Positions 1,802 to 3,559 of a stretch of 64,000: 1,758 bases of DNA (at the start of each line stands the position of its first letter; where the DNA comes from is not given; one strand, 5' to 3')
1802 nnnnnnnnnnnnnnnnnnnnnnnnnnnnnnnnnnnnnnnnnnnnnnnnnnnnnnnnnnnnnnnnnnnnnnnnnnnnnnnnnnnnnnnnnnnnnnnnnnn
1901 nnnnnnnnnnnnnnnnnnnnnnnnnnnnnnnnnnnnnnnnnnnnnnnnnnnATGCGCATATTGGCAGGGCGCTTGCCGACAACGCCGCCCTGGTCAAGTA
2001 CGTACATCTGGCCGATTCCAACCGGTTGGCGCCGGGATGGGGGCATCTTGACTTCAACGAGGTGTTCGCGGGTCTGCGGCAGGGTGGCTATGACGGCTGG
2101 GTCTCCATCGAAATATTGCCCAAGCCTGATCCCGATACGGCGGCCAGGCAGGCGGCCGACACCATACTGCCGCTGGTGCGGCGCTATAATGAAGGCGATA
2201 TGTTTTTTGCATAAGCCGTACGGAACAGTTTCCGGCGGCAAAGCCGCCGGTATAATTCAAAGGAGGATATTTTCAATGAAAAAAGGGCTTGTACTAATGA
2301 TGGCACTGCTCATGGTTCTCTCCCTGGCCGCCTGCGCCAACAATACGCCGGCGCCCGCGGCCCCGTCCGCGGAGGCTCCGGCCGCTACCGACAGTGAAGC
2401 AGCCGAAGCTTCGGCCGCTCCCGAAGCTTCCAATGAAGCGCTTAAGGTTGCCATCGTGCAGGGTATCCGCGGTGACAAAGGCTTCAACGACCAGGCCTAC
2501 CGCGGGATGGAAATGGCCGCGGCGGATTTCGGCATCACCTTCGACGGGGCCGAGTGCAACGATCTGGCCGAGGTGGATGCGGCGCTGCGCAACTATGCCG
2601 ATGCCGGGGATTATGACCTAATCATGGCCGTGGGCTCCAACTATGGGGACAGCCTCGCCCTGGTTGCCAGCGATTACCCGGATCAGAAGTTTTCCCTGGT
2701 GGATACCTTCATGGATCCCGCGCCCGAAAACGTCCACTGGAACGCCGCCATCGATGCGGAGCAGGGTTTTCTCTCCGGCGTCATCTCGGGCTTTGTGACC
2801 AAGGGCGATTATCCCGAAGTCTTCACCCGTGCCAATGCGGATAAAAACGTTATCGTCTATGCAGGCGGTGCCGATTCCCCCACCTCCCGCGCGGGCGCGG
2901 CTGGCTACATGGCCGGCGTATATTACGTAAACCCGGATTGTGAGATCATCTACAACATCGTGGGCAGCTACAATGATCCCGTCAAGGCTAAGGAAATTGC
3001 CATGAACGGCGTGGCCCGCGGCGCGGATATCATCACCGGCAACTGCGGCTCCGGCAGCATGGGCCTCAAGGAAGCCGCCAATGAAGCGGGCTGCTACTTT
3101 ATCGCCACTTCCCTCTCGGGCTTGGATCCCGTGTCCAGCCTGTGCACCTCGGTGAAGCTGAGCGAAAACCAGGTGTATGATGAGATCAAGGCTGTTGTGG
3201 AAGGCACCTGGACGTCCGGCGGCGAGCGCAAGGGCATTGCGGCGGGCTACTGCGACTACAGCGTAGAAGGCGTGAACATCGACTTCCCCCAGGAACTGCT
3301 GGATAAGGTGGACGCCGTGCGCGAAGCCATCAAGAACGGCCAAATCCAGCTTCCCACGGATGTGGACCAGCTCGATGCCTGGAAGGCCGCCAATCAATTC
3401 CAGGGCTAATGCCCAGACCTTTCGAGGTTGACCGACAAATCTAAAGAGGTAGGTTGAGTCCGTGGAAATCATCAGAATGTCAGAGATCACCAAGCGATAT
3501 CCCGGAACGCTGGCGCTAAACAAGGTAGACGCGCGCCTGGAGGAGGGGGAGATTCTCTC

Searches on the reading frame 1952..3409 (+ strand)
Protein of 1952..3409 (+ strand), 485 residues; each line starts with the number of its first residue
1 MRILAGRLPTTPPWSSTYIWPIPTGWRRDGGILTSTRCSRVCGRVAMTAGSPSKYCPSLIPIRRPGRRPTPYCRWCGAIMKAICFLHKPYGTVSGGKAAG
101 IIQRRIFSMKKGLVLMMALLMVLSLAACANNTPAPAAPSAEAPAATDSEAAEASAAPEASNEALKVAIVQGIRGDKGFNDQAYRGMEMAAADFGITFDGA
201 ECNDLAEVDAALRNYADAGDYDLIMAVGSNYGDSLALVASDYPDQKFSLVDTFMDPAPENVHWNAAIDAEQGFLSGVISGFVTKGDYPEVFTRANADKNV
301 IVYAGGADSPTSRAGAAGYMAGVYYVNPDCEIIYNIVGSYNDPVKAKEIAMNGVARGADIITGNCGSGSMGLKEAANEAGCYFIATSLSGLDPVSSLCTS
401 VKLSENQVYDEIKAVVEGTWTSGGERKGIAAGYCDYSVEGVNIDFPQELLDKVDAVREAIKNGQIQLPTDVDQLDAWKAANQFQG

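Call 73: search_protein_families(library=pfam, proteins=[window:1952-3409:+], max_evalue=0.00001)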
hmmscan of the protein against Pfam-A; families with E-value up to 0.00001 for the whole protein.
window:1952-3409:+ (485 aa): 1 family
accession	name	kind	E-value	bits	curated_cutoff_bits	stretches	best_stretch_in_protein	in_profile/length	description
PF02608.20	Bmp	-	1.3e-34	120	24.1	1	167-468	6-298/301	ABC transporter substrate-binding protein PnrA-like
